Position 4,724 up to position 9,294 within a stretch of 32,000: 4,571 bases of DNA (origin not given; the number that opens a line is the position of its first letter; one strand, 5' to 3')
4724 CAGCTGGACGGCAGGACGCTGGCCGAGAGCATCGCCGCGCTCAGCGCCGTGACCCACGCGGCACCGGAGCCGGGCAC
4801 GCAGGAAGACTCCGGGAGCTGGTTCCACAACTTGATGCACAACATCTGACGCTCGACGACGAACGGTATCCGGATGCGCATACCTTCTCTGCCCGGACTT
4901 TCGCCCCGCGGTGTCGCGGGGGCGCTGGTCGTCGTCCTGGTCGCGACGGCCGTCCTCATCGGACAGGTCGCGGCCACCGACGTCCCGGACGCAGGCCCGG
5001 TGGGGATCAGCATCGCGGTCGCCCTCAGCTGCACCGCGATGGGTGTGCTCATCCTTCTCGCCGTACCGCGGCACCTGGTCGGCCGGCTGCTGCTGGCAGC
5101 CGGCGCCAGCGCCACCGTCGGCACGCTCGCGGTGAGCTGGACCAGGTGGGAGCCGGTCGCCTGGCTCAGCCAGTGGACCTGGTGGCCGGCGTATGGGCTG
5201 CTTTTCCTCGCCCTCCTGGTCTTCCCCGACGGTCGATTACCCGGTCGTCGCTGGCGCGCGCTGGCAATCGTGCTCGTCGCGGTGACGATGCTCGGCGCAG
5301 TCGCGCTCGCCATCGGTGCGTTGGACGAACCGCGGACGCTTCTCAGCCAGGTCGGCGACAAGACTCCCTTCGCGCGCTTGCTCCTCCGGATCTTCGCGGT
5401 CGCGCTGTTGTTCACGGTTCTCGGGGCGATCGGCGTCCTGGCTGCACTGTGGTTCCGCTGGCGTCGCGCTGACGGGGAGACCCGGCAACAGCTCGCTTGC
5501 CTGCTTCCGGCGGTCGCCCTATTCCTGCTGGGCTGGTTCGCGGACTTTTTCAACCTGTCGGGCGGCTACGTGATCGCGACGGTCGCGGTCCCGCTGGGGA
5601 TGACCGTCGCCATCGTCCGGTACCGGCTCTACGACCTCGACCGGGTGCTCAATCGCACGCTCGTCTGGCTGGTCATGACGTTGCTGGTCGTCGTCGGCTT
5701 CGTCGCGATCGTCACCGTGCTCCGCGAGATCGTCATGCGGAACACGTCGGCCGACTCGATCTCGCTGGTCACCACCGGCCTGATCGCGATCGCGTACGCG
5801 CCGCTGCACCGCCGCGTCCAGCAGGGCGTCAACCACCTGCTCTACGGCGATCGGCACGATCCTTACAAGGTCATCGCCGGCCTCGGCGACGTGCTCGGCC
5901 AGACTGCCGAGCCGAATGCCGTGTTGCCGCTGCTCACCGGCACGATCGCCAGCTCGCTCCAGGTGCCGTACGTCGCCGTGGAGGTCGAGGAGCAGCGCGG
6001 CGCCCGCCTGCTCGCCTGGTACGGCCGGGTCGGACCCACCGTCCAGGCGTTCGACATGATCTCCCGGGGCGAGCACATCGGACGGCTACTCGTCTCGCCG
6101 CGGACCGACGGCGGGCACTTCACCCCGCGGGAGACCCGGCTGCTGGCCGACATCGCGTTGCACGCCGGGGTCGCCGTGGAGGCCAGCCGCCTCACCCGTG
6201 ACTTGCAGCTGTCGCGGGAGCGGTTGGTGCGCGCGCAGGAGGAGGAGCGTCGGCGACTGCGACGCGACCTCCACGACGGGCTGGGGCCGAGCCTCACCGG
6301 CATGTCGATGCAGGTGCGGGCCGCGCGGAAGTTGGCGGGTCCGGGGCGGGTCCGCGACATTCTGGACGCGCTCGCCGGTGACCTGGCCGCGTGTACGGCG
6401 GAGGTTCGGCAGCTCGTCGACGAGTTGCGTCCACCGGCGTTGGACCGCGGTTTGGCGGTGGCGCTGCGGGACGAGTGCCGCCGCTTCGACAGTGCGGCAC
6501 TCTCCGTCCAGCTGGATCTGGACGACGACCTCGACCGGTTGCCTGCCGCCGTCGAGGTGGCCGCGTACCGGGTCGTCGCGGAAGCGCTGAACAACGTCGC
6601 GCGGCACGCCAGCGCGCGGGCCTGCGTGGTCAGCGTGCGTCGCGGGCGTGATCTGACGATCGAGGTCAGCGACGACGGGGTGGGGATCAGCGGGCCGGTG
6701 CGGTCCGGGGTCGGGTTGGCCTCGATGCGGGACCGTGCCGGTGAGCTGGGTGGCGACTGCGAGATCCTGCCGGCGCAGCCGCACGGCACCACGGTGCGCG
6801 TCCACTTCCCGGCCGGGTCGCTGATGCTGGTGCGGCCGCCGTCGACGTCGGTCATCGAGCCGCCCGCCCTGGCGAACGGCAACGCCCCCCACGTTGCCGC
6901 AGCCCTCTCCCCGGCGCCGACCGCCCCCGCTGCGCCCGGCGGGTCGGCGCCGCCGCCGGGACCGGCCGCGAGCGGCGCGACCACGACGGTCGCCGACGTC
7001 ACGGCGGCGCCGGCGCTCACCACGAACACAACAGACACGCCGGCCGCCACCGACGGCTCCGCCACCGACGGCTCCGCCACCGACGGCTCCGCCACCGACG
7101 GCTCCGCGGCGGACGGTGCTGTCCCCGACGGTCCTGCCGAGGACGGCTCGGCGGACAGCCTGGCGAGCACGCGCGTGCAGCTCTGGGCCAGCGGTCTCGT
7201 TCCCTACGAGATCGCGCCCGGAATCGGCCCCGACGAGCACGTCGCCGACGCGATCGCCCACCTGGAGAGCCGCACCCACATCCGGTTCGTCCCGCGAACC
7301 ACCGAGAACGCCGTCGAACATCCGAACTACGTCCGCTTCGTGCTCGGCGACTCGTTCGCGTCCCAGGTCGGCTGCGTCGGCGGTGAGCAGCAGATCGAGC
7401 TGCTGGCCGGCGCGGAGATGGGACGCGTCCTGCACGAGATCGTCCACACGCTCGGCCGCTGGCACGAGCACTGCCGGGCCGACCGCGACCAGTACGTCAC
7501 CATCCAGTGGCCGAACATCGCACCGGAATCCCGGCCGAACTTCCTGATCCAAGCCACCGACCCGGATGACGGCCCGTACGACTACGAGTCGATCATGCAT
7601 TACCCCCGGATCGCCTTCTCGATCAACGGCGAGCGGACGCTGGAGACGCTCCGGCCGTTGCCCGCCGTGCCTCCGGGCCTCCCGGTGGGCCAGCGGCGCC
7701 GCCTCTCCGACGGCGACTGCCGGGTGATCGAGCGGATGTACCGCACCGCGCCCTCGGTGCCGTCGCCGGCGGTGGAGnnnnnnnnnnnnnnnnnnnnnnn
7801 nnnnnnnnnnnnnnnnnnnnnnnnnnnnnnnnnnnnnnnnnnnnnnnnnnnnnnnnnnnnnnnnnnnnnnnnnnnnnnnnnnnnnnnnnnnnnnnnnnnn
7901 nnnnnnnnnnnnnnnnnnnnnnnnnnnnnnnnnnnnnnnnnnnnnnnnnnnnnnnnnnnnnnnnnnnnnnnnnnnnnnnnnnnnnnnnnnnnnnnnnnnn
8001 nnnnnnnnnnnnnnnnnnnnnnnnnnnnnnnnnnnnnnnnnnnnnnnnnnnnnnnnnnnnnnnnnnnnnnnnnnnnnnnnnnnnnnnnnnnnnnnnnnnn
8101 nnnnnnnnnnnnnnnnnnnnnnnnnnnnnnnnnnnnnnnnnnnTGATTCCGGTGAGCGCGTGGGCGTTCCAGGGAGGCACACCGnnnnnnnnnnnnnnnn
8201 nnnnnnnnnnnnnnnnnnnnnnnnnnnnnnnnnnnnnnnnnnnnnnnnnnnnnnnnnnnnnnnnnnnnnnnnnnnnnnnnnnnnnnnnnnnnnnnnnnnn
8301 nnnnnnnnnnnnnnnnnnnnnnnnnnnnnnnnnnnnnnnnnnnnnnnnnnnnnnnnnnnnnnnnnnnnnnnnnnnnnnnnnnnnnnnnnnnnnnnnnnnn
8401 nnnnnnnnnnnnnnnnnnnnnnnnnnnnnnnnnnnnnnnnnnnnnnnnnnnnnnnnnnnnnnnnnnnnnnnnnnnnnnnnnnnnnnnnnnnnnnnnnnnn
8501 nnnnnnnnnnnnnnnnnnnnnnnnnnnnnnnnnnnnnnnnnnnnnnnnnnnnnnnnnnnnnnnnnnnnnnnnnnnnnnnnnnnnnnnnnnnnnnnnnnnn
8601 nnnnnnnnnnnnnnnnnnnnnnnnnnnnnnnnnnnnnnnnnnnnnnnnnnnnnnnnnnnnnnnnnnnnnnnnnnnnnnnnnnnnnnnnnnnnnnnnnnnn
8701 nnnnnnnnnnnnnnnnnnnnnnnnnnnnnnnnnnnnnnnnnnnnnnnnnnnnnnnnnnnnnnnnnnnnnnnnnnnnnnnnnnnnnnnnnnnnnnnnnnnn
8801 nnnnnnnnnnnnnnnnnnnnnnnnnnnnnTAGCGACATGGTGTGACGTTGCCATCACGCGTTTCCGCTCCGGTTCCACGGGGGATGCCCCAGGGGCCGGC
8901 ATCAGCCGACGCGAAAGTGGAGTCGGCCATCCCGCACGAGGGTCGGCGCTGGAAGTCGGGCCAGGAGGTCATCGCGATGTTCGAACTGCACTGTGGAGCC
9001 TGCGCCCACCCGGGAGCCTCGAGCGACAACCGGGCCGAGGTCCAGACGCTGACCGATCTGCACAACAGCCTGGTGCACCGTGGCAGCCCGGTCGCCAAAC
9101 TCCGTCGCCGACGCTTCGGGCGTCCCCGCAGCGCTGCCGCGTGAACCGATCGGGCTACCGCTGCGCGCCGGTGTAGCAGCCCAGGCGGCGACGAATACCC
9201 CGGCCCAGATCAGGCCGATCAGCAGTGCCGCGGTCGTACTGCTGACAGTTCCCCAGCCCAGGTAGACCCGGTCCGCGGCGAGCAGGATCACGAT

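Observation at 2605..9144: Candidate protease-linked two-component module (pseudoprotease / unknown / kinase-astacin / NarL regulator / tiny Cys-His ORF)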

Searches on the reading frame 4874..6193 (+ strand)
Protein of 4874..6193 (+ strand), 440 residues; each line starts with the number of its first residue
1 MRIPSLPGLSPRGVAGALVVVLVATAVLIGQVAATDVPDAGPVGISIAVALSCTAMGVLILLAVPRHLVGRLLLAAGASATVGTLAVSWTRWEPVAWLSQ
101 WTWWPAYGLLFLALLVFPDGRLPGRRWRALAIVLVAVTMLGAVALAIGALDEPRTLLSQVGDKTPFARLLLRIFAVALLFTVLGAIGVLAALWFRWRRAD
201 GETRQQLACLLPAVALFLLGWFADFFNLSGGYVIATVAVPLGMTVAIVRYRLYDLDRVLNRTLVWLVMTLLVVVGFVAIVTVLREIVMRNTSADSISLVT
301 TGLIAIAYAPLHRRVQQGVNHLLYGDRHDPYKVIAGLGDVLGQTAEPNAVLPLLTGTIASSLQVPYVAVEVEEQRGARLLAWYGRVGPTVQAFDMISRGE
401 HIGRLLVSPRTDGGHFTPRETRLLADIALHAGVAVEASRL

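Call 36: find_related_loci(query=A5, collection=genome_contigs, flank=8000)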
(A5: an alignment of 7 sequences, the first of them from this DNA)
Query A5 (440 aa) in genome_contigs; peptide patterns used: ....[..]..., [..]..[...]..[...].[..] (x = any residue, [..] = any of these).
245 stretches matched a pattern; 213 encode a relative of the query (tblastn E <= 1e-3); the best 80 are kept; 80 distinct loci.
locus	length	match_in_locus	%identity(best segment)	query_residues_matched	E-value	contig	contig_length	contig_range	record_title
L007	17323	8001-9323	82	1-440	0e+0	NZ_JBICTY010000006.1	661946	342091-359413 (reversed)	Cryptosporangium sp. NPDC048952 NPDC048952_123_E1.ctg-0006, whole genome shotgun sequence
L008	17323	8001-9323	80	1-440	0e+0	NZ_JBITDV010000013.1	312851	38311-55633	Cryptosporangium sp. NPDC051539 NPDC051539_128_F4.ctg-0013, whole genome shotgun sequence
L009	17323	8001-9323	81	1-440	0e+0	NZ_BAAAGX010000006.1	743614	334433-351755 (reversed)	Cryptosporangium japonicum strain JCM 10425 sequence06, whole genome shotgun sequence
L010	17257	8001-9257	54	10-427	3e-127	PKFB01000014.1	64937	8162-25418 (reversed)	MAG: Actinomycetales bacterium isolate RSA1 c_000000000101, whole genome shotgun sequence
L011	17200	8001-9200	57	41-440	6e-127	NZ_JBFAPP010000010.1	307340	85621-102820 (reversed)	Micromonospora sp. NPDC049523 NPDC049523_95_B11.ctg-0010, whole genome shotgun sequence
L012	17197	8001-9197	55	28-424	3e-126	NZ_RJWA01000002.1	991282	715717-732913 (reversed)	Micromonospora sp. HM5-17 2, whole genome shotgun sequence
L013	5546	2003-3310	49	12-440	6e-124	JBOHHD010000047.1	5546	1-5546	MAG: Pseudonocardiaceae bacterium isolate M3-B1_metabat2.bin.43 k127_503169, whole genome shotgun sequence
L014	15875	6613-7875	56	23-440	1e-122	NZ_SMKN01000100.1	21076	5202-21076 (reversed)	Micromonospora sp. KC606 NODE_100_length_21076_cov_17.4131, whole genome shotgun sequence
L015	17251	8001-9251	54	21-439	8e-122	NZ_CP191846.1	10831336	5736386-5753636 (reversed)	Actinoplanes sp. CA-252034 chromosome, complete genome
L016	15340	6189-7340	55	43-424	3e-121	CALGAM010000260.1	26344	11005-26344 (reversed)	MAG TPA_asm: uncultured Micromonospora sp. isolate SRR4028141_bin.102_CONCOCT_v1.1_MAG genome assembly, contig: ERZ85851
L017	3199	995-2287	51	9-440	5e-125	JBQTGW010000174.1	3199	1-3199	MAG: Pseudonocardiales bacterium isolate SAR66 c_000000430952, whole genome shotgun sequence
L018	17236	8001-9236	52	14-426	1e-120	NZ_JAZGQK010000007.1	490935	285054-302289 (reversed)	Plantactinospora sonchi strain NEAU-QY2 Scaffold4_1, whole genome shotgun sequence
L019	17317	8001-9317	52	12-440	1e-120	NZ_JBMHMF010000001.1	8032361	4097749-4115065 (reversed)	Solwaraspora sp. WMMB335 tig00000001, whole genome shotgun sequence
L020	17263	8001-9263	57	23-440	7e-120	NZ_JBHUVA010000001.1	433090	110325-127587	Micromonospora sp. NPDC057141 NPDC057141_T17_C10.ctg-0001, whole genome shotgun sequence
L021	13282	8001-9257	54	23-440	8e-120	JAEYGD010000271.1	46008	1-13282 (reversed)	MAG: Actinomycetes bacterium isolate OH_HFB_274 k127_406205, whole genome shotgun sequence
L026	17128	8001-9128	55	49-424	1e-115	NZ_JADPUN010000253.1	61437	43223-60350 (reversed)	Plantactinospora alkalitolerans strain S1510 NODE_18_length_61437_cov_6.35156_ID_35, whole genome shotgun sequence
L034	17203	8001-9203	53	41-440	3e-111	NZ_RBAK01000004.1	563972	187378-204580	Micromonospora endolithica strain JCM 12677 contig0004, whole genome shotgun sequence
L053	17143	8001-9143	58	44-424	2e-125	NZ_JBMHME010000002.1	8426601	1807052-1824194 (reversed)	Plantactinospora sp. WMMB334 tig00000003, whole genome shotgun sequence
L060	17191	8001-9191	55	44-440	4e-124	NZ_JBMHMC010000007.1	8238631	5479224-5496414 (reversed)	Plantactinospora sp. WMMB782 tig00000009, whole genome shotgun sequence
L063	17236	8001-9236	51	14-426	5e-117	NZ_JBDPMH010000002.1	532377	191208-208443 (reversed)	Plantactinospora sp. B24E8 B24E8_contig_2, whole genome shotgun sequence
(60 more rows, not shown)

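Call 77: find_related_loci(query=A10, collection=metagenome_contigs, flank=6000)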
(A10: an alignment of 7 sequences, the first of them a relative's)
Query A10 (330 aa) in metagenome_contigs; peptide patterns used: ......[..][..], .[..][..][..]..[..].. (x = any residue, [..] = any of these).
251 stretches matched a pattern; 37 encode a relative of the query (tblastn E <= 1e-3); 37 distinct loci.
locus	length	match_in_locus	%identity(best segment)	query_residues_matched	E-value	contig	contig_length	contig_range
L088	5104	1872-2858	77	2-330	2e-165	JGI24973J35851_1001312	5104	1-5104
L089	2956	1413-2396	73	2-330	5e-167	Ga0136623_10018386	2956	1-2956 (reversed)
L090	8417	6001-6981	51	1-330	3e-96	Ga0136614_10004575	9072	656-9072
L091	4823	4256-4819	74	2-189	3e-95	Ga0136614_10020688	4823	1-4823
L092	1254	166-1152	62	3-330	2e-85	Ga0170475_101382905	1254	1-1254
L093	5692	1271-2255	63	3-330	1e-83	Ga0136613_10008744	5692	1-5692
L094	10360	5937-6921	63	3-330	1e-83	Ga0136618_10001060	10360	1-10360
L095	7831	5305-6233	60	1-316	1e-79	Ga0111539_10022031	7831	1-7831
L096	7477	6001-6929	60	1-316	1e-79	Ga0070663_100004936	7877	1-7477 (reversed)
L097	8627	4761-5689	60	1-316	1e-79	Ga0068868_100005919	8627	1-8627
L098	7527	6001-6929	60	1-316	1e-79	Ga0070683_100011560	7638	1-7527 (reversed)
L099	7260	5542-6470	60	1-316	1e-79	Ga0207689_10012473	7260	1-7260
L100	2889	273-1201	60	1-316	2e-79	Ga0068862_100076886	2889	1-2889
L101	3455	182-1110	60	1-316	7e-79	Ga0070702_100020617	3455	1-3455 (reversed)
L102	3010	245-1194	64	3-330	5e-89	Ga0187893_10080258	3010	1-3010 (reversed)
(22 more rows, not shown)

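Call 82: search_protein_families(library=pfam, proteins=[L034:3887-7288:+, L026:3773-7615:-, L060:3-2960:+, L016:2762-4051:+, L018:10945-11907:-, L063:13761-14858:-, L018:14723-15955:-, L053:11830-13560:-, L020:1618-3867:+], max_evalue=0.001)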
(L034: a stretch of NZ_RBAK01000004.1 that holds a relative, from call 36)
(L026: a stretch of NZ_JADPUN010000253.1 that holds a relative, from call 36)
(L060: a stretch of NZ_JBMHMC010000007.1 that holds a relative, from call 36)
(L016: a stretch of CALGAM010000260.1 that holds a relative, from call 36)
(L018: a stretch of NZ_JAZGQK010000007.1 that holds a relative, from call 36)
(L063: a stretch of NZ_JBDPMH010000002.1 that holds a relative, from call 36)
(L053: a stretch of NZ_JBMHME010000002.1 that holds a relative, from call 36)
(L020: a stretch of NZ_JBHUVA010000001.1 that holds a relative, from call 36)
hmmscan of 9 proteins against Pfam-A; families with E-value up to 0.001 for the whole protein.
L034:3887-7288:+ (1134 aa): 1 family
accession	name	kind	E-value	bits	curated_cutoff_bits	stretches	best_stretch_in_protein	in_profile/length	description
PF04513.17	Baculo_PEP_C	-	0.00052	20.5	38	0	489-574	37-123/140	Baculovirus polyhedron envelope protein, PEP, C terminus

L026:3773-7615:- (1281 aa): 3 families
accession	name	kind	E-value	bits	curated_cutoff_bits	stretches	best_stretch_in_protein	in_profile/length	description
PF25816.1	RamC_N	-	2.1e-47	161.6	27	1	253-435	7-187/191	RamC, N-terminal domain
PF05147.19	LANC_like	-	6.1e-27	94.6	23.2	1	884-1194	35-342/350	Lanthionine synthetase C-like protein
PF00069.31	Pkinase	-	7.9e-09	35.7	31.7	1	504-759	11-258/263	Protein kinase domain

L060:3-2960:+ (986 aa): 2 families
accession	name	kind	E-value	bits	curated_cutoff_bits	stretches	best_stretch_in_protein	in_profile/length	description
PF03704.23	BTAD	-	9.4e-41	140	22.1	1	58-202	1-146/146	Bacterial transcriptional activator domain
PF13191.12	AAA_16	-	2.6e-06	28.5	32.6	1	377-417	2-41/167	AAA ATPase domain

L016:2762-4051:+ (430 aa): 0 families

L018:10945-11907:- (321 aa): 1 family
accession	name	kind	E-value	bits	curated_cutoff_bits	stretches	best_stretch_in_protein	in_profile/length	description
PF03372.29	Exo_endo_phos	-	8.2e-21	75.2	24.5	1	58-309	1-225/225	Endonuclease/Exonuclease/phosphatase family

L063:13761-14858:- (366 aa): 1 family
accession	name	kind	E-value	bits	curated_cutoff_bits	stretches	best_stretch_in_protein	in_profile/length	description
PF03631.20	Virul_fac_BrkB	-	3.3e-39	135.5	33.7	1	66-320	4-256/259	Virulence factor BrkB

L018:14723-15955:- (411 aa): 2 families
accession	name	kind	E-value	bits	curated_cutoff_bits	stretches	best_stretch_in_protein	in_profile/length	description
PF00781.29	DAGK_cat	-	2e-19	69.9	23.6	1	96-216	3-125/125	Diacylglycerol kinase catalytic domain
PF19279.4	YegS_C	-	5e-17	62.5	27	1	227-379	5-156/158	YegS C-terminal NAD kinase beta sandwich-like domain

L053:11830-13560:- (577 aa): 2 families
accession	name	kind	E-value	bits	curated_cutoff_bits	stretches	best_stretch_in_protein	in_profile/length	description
PF01569.27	PAP2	-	2.2e-32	112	27.2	2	180-294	4-126/130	PAP2 superfamily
PF14378.12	PAP2_3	-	6.8e-06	26.5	27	0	213-285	122-187/190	PAP2 superfamily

L020:1618-3867:+ (750 aa): 2 families
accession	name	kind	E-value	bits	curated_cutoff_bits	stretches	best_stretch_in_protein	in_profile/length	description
PF00912.28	Transgly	-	3.9e-61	206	27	1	94-279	4-177/178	Transglycosylase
PF00905.27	Transpeptidase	-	1.2e-22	80.9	22.1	1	386-692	5-296/299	Penicillin binding protein transpeptidase domain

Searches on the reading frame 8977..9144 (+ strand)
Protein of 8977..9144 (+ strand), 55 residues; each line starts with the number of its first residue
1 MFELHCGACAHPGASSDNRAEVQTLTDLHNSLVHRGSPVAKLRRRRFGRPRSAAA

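Call 3: search_protein_families(library=pfam, proteins=[window:8977-9144:+], max_evalue=0.01)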
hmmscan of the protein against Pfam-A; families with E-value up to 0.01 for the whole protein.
window:8977-9144:+ (55 aa): 0 families

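Call 21: search_protein_families(library=ncbifam, proteins=[window:8977-9144:+], max_evalue=0.01)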
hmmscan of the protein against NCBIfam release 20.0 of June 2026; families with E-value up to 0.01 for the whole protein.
window:8977-9144:+ (55 aa): 0 families

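Call 67: search_protein_families(library=padloc, proteins=[window:8977-9144:+], max_evalue=0.01)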
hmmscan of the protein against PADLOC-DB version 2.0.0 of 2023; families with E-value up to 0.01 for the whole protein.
window:8977-9144:+ (55 aa): 0 families

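Call 89: search_solved_structures(query=window:8977-9141:+, max_evalue=10)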
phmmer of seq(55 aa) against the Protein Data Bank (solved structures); distinct sequences matched with E-value up to 10: 1.
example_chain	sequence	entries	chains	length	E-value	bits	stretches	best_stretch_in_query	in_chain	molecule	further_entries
5zol_A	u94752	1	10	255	0.66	13.7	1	20-53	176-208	Fructose-6-phosphate aldolase 1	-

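Call 91: list_cluster_members(proteins=[window:8977-9141:+, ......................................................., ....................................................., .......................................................])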
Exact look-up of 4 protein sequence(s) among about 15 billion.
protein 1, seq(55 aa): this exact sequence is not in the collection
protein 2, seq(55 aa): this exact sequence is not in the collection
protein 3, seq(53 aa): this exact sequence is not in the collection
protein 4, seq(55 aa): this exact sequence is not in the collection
